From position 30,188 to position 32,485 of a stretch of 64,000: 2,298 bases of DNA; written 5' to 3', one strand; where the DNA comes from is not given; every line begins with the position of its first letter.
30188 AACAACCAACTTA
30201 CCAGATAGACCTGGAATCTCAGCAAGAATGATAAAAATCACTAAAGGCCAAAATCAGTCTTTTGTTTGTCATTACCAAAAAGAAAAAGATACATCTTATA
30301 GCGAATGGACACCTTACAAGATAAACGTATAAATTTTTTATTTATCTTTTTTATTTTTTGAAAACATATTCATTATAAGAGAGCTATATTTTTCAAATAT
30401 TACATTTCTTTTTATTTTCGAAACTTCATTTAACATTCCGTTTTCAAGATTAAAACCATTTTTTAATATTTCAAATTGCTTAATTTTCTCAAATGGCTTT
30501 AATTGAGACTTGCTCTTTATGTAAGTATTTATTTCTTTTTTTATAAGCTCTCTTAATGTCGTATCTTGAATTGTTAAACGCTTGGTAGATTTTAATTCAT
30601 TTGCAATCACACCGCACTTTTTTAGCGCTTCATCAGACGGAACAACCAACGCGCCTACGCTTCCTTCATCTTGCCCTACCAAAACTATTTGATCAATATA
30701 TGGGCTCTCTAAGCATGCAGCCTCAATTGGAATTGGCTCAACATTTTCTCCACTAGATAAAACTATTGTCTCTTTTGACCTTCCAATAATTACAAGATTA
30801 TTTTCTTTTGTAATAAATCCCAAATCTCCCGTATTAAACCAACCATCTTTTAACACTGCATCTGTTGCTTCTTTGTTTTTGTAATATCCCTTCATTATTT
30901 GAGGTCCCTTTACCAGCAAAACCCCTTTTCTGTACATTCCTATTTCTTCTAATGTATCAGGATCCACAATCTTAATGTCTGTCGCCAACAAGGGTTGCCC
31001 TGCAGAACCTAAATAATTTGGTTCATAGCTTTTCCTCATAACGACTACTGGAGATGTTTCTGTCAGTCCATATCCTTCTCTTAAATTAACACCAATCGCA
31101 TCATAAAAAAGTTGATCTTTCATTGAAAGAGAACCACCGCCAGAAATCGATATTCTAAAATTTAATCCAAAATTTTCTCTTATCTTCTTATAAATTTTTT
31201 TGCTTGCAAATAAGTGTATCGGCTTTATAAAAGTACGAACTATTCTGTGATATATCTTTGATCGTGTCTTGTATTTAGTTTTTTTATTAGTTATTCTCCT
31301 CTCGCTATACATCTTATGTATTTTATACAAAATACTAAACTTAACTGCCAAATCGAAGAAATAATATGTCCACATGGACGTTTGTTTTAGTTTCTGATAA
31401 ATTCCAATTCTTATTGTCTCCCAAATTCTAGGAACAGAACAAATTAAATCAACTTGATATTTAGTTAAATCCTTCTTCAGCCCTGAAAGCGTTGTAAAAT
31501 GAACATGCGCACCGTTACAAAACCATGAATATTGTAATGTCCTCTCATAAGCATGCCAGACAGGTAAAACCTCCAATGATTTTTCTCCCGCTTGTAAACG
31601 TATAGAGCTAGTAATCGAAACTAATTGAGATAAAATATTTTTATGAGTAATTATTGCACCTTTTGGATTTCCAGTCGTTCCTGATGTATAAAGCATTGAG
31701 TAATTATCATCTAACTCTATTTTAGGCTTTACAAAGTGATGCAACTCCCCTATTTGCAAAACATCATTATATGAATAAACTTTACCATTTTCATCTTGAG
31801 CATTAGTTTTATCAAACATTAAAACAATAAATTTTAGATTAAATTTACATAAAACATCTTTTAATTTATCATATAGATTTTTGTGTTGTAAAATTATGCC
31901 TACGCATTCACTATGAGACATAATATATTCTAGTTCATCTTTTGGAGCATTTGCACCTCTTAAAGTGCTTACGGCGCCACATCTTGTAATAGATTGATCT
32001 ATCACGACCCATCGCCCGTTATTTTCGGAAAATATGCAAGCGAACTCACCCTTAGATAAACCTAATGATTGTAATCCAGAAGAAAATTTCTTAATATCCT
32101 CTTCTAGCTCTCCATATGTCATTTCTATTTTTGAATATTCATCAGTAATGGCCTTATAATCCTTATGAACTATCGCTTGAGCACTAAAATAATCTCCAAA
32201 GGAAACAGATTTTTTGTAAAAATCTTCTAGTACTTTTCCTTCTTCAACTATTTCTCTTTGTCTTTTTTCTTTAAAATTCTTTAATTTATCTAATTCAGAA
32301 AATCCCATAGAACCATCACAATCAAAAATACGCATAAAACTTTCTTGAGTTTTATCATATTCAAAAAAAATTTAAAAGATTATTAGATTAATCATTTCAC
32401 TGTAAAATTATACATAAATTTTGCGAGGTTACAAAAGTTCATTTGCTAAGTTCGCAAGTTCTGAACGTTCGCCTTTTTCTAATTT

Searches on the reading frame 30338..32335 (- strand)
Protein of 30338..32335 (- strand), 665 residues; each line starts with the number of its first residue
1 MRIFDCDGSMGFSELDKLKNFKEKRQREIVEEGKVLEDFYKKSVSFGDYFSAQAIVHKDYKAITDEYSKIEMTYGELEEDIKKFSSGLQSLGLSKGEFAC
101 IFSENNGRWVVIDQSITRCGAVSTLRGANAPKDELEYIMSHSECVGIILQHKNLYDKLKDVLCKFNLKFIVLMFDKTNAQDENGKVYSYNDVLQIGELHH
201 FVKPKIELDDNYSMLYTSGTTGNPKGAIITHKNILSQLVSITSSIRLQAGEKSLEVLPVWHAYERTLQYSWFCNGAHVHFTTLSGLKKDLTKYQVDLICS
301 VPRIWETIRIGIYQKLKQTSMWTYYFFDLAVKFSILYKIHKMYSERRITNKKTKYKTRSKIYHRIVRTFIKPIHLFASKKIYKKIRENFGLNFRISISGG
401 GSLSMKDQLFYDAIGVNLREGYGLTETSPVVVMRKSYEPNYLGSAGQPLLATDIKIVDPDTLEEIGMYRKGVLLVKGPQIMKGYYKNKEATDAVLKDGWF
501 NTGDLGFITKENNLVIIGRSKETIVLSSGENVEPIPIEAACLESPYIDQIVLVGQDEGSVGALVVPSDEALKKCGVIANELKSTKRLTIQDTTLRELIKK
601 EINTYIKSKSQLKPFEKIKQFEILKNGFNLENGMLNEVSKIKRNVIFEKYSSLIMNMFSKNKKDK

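Call 78: find_encoding_contigs(protein=window:30338-32335:-, flank=10000, max_places=1)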
Protein window:30338-32335:- (665 aa): no gene with exactly this product is on record in the collection.
